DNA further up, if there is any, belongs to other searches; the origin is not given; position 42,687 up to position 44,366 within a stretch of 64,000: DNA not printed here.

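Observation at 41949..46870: VgrG with C-terminal peptidoglycan-binding domain followed by a two-domain effector: lipase-like alpha/beta hydrolase with Cys in the nucleophile elbow plus GH19/COG3179 lysozyme-like domain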

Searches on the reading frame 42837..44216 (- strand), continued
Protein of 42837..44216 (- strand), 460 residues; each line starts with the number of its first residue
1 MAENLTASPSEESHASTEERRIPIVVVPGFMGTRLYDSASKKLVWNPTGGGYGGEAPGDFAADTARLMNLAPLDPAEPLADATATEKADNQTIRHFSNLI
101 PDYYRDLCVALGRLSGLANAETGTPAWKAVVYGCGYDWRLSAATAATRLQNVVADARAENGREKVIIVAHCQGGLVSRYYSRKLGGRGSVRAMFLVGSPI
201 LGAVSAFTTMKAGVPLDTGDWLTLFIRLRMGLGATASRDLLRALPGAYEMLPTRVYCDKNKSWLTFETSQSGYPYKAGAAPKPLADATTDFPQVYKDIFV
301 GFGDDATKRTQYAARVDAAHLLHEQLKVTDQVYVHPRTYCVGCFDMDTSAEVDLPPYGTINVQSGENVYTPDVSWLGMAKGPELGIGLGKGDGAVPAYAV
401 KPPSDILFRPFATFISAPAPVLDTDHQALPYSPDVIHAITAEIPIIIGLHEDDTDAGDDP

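Call 33: find_encoding_contigs(protein=P0007, flank=10000, max_places=2)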
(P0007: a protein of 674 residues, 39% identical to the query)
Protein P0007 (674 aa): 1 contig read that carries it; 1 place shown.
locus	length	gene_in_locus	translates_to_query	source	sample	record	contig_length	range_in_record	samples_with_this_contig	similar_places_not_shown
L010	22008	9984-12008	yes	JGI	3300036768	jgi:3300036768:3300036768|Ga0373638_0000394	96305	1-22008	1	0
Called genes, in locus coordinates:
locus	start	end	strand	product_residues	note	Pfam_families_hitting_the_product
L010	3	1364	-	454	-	?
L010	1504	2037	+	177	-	-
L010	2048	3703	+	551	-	PF00344:SecY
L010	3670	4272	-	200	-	-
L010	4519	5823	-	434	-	-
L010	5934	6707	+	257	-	-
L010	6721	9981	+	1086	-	PF05954:Phage_GPD, PF04717:Phage_base_V, PF22178:Gp5_trimer_C, PF06715:Gp5_C (faint)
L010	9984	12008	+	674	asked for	PF07819:PGAP1 (faint), PF02450:LCAT, PF00561:Abhydrolase_1 (weak)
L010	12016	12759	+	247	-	PF15579:Imm52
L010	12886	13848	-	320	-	-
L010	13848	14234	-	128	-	PF14107:DUF4280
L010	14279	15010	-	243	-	-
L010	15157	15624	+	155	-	PF01022:HTH_5 (weak), PF01047:MarR, PF12802:MarR_2 (weak), PF12840:HTH_20 (weak), PF13404:HTH_AsnC-type, PF13412:HTH_24, PF24034:DUF7343 (faint), PF01037:AsnC_trans_reg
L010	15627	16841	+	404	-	PF00155:Aminotran_1_2, PF12897:Asp_aminotransf (weak)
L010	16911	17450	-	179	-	-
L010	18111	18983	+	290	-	PF14566:PTPlike_phytase, PF22785:Tc-R-P (weak), PF22784:PTP-SAK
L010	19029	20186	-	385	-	-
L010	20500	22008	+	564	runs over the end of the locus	-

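Call 35: search_solved_structures(query=A3, max_evalue=0.01, show_alignments=2)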
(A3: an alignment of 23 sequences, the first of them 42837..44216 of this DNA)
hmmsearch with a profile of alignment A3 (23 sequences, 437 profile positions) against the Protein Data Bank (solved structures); distinct sequences matched with E-value up to 0.01: 40.
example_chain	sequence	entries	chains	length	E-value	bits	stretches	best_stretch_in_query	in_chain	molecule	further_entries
4r1d_A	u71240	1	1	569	1e-28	103.8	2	117-419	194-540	Uncharacterized protein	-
4x90_A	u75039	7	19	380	3.4e-09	39.4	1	127-213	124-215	Group XV phospholipase A2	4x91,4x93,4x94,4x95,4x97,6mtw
6nkc_A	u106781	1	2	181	3.6e-09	39.4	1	137-193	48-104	Lipase, Lip_vut1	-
3d2a_A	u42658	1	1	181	1.2e-08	37.6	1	142-193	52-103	Lipase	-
1t4m_A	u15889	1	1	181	1.4e-08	37.4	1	142-193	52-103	LIPASE A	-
1t2n_A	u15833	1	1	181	1.4e-08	37.4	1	142-193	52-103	Lipase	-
5ct8_A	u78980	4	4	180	1.5e-08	37.3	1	141-193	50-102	Quadruple mutant lipase A | Esterase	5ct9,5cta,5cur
3qzu_A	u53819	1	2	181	1.5e-08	37.3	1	143-193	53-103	Lipase estA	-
1i6w_A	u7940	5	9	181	1.6e-08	37.2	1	142-193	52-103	LIPASE A | lipase | Esterase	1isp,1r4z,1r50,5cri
5ct4_A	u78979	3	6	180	1.6e-08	37.2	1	142-193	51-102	Esterase | Wild-type Bacillus subtilis lipase A with 10% [BMIM][Cl] chain A | Lipase EstA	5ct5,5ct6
2qxt_A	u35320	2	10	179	1.6e-08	37.2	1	142-193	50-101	Lipase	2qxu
5h6b_A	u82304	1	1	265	1.8e-08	37.1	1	140-198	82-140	Putative secreted lipase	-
5h6g_A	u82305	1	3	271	1.8e-08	37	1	140-198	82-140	Putative secreted lipase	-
4x92_A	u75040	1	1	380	2.7e-08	36.5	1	127-213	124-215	Group XV phospholipase A2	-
3qmm_A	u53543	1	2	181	3.5e-08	36.1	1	142-193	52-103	Lipase estA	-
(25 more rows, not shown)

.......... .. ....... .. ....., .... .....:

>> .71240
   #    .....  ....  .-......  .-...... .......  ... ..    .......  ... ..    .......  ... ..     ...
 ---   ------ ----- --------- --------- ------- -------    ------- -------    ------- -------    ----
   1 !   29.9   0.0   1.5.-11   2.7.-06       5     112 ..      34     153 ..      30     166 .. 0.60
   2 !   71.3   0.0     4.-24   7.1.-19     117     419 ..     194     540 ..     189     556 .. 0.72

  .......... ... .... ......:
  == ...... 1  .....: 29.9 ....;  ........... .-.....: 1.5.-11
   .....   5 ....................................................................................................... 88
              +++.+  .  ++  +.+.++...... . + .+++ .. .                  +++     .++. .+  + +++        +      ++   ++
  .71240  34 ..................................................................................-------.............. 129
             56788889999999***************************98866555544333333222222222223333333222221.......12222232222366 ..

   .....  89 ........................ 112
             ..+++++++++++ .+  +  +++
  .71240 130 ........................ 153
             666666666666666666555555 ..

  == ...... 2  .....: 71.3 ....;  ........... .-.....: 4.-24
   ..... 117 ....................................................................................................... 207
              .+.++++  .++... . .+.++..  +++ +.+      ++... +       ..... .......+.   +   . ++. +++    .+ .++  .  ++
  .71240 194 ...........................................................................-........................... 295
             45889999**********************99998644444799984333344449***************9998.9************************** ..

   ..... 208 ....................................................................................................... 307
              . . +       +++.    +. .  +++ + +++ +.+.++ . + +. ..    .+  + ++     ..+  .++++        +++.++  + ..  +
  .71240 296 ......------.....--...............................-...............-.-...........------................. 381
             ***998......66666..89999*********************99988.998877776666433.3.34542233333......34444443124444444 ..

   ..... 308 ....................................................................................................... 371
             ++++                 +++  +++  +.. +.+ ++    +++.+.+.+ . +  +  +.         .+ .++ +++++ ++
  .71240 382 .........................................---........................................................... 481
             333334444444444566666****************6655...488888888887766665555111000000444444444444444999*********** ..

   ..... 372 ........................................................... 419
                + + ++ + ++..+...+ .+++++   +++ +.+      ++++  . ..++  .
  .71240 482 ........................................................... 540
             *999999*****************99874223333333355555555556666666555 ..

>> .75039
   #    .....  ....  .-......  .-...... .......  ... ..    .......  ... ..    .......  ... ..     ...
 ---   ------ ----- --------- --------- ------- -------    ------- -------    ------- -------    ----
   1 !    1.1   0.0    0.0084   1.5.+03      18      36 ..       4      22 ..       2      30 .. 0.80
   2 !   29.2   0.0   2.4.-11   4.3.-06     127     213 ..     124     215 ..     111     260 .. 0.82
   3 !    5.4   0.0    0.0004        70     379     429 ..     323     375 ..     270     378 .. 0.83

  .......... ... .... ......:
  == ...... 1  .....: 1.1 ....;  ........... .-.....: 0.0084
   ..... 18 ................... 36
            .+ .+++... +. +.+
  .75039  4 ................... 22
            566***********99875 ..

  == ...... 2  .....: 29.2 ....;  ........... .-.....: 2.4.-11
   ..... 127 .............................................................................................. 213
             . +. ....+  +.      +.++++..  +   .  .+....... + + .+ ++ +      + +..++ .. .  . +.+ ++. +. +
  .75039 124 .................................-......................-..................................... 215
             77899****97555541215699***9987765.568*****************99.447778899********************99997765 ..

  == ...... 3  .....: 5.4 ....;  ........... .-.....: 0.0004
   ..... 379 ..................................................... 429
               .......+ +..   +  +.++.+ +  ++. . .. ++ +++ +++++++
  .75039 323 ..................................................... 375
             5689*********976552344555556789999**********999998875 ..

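Call 52: find_related_loci(query=A3, collection=genome_contigs, flank=6000)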
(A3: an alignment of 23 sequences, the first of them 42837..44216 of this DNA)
Query A3 (460 aa) in genome_contigs; peptide patterns used: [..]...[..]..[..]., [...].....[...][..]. (x = any residue, [..] = any of these).
599 stretches matched a pattern (row limit reached: there are more); 208 encode a relative of the query (tblastn E <= 1e-3); the best 80 are kept; 80 distinct loci.
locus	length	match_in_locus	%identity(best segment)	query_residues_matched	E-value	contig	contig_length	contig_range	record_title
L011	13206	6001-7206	31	20-407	2e-43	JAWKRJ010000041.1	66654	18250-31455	MAG: Polyangiaceae bacterium isolate BC1.186 BC1.186.fa-41, whole genome shotgun sequence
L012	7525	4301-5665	30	22-447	1e-35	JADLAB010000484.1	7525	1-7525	MAG: Polyangiaceae bacterium isolate SJ101 c_000000871314, whole genome shotgun sequence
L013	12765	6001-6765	29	16-252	5e-17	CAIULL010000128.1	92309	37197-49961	MAG: uncultured Schlesneria sp. isolate AM-2014_bin-0469 genome assembly, contig: bin-0469:128/296, whole genome shotgun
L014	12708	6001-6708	31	24-286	6e-17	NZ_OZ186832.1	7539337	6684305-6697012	Streptomyces sp. enrichment culture isolate SudanB96_2059 chromosome c1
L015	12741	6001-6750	28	21-252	1e-16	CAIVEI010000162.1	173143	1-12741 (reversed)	MAG: uncultured Schlesneria sp. isolate AM-lipid-02-D2_bin-1310 genome assembly, contig: bin-1310:162/211, whole genome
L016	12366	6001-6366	31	136-265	2e-16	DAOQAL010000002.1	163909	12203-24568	MAG TPA_asm: Candidatus Paceibacterota bacterium isolate AMR_MDS_1263 NODE_30_length_163909_cov_22.349854, whole genome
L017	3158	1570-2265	24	12-255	4e-16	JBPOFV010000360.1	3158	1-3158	MAG: Marinicella sp. isolate MAG_30 MAG_30_360, whole genome shotgun sequence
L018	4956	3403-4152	26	21-252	9e-16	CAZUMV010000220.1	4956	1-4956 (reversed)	MAG TPA_asm: uncultured Thiotrichales bacterium isolate SRP065251_co1_47 genome assembly, contig: NODE_13132_length_4956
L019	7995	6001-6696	30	16-216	2e-15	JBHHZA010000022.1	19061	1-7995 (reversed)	MAG: Planctomycetaceae bacterium isolate Maj_2_bin.2 NODE_1429_length_19061_cov_6.255288, whole genome shotgun sequence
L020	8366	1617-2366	28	21-252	5e-15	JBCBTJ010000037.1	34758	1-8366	MAG: Pseudomonadota bacterium isolate J06638_8 k141_278851_length_34758_cov_21.2962, whole genome shotgun sequence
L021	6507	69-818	25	13-252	7e-15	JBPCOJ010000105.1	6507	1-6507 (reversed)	MAG: Pyrinomonadaceae bacterium isolate TH_ant_mag_153 S1Ck127_999755_flag_0_multi_20.0000_len_6507, whole genome shotgu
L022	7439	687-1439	28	21-252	1e-14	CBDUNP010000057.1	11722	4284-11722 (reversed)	MAG TPA_asm: uncultured bacterium isolate SRR22808131_maxbin2_17 genome assembly, contig: ERZ25043456.3686, whole genome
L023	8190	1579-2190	26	6-256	3e-14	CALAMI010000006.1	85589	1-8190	MAG: Candidatus Binatia bacterium isolate R1_Bin_MAXBIN__076_sub_1 genome assembly, contig: c_000003461847, whole genome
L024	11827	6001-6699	27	10-252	4e-14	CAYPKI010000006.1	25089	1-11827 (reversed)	MAG TPA_asm: uncultured Alcanivorax sp. isolate SRP185896_co2_173 genome assembly, contig: NODE_1046_length_25089_cov_3.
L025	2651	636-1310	28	21-213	4e-14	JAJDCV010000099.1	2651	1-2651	MAG: Phycisphaeraceae bacterium isolate OFTM355 OFTM355_98, whole genome shotgun sequence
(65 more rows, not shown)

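Call 72: find_encoding_contigs(protein=P0013, flank=6000, max_places=2)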
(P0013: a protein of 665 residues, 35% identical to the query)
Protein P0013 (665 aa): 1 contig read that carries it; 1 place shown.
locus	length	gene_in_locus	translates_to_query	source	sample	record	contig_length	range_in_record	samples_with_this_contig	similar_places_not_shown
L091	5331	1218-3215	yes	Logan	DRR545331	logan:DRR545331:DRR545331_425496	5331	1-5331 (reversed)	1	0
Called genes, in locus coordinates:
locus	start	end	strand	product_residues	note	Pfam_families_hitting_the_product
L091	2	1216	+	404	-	?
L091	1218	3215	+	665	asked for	PF02450:LCAT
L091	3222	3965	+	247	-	PF15579:Imm52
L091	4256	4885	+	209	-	-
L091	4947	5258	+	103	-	-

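Call 73: find_encoding_contigs(protein=P0054, flank=6000, max_places=2)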
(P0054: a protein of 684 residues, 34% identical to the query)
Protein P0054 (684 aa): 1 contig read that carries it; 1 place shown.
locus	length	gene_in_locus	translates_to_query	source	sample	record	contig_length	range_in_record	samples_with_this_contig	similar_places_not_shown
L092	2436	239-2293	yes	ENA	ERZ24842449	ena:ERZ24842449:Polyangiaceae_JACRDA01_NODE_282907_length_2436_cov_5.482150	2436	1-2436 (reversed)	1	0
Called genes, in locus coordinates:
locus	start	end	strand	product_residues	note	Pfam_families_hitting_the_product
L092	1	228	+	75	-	?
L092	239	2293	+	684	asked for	PF00561:Abhydrolase_1 (weak), PF02450:LCAT (weak)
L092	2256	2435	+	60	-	?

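Call 74: predict_structure(alignment_id=A7)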
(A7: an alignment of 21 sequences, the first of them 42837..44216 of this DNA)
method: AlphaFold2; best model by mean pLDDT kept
length: 460 residues; sequences in the alignment: 21
mean_pLDDT: 79.5   pTM: 0.85
mean pLDDT of the five models: 79.5, 77.6, 75.3, 75.2, 74.3
residues with pLDDT >= 90: 225; 70-90: 120; 50-70: 39; < 50: 76
segments of 3 or more residues with pLDDT < 50: 1-16, 272-295, 357-381, 452-460
pLDDT, mean of each block of 10 residues (from residue 1): 35 53 97 94 88 67 91 88 81 91 94 90 86 97 97 96 93 98 94 96 90 71 69 84 93 83 61 47 42 53 69 86 91 94 92 58 41 39 75 93 93 88 93 96 87 44
secondary structure, 60 per line:
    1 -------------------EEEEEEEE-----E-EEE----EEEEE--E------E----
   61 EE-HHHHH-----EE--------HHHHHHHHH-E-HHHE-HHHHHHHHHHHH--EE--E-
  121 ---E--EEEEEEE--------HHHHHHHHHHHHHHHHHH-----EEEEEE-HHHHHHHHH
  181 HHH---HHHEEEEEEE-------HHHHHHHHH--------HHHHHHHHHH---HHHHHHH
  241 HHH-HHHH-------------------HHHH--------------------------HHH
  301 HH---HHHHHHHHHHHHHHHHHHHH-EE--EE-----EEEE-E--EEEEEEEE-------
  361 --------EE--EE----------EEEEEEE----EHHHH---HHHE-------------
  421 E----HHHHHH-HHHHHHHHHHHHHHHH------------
elements in order: E20-27 E35-37 E42-46 H64-68 H84-92 H101-112 E127-133 H142-159 E165-170 H172-183 E190-196 H204-212 H221-230 H234-243 H245-248 H268-271 H298-302 H306-325 E338-341 E346-353 E385-391 H397-400 H426-431 H433-448

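Call 76: fold_search(model_id=the predicted structure, library=pdb)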
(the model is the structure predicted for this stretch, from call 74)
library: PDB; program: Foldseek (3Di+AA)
matches with E <= 10: 1382; with E <= 0.001: 35
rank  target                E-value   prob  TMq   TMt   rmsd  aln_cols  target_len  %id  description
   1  4r1d_A                1.1e-14  1.00  0.57  0.52  10.8       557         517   17  The crystal structure of Tle4-Tli4 complex (released 2014-12-17)
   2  4x97_A                2.2e-08  1.00  0.47  0.56   9.2       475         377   13  Crystal structure of Lysosomal Phospholipase A2 in complex with methyl arachidonyl fluorophosphonate (MAFP) (released 2015-03-11)
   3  6mvd_B                1.6e-07  1.00  0.43  0.52   9.3       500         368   12  Crystal structure of Lecithin:cholesterol acyltransferase (LCAT) in complex with isopropyl dodec-11-enylfluorophosphon (released 2018-12-05)
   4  6mvd_A                3.9e-07  1.00  0.43  0.52  11.6       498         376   13  Crystal structure of Lecithin:cholesterol acyltransferase (LCAT) in complex with isopropyl dodec-11-enylfluorophosphon (released 2018-12-05)
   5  5bv7_A                4.2e-07  1.00  0.42  0.50  10.6       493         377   11  Crystal structure of human LCAT (L4F, N5D) in complex with Fab of an agonistic antibody (released 2015-12-16)
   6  4gw3                  2.7e-05  1.00  0.29  0.44  13.8       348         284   14  Crystal Structure of the Lipase from Proteus mirabilis (released 2013-02-06)
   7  6cl4                  4.0e-05  1.00  0.33  0.50  14.0       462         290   13  LipC12 - Lipase from metagenomics (released 2019-03-13)
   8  6jd9                  7.0e-05  1.00  0.32  0.49  13.8       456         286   11  Proteus mirabilis lipase mutant - I118V/E130G (released 2019-07-24)
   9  4gxn                  7.4e-05  1.00  0.28  0.43  15.0       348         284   13  Diethylphosphonate Inhibited Structure of the Proteus mirabilis Lipase (released 2013-02-06)
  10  6isr_A                7.9e-05  1.00  0.21  0.31   9.9       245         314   15  structure of lipase mutant with Cys-His-Asp catalytic triad (released 2019-07-24)
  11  9g8u_A                8.3e-05  1.00  0.35  0.51  14.6       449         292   12  Structure of the LipA:LipB complex from Acinetobacter baumannii (released 2025-02-19)
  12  4hs9                  8.3e-05  1.00  0.27  0.40  14.0       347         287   13  Methanol tolerant mutant of the Proteus mirabilis lipase (released 2013-05-22)
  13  2lip                  1.6e-04  1.00  0.29  0.41  16.0       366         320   12  PSEUDOMONAS LIPASE OPEN CONFORMATION (released 1997-03-12)
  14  7cof                  1.6e-04  1.00  0.31  0.43  15.6       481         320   12  Cholesterol esterase from Burkholderia stabilis (orthorhombic crystal form) (released 2020-12-16)
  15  2es4_B                1.7e-04  1.00  0.29  0.41  15.2       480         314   12  Crystal structure of the Burkholderia glumae lipase-specific foldase in complex with its cognate lipase (released 2006-03-07)
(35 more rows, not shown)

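Call 79: list_cluster_members(proteins=[P0001, P0003])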
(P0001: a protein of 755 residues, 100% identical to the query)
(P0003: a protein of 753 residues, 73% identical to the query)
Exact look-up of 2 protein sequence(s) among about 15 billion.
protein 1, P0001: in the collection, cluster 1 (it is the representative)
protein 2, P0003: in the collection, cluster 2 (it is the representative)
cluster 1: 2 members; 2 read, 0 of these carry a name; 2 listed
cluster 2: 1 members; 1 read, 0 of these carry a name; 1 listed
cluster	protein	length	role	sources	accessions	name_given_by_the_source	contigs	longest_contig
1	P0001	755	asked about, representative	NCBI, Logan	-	-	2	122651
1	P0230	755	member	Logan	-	-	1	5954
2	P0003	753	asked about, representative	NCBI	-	-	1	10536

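Call 80: find_related_loci(query=window:42837-44216:-, collection=metagenome_contigs, flank=5000)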
Query window:42837-44216:- (460 aa) in metagenome_contigs; peptide patterns used: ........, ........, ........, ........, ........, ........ (x = any residue, [..] = any of these).
149 stretches matched a pattern; 3 encode a relative of the query (tblastn E <= 1e-3); 3 distinct loci.
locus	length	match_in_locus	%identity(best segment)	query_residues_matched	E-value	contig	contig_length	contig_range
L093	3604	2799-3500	100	1-234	5e-160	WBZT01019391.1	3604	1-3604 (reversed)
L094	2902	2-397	100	329-460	3e-87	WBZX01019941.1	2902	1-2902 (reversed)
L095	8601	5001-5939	34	9-274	9e-47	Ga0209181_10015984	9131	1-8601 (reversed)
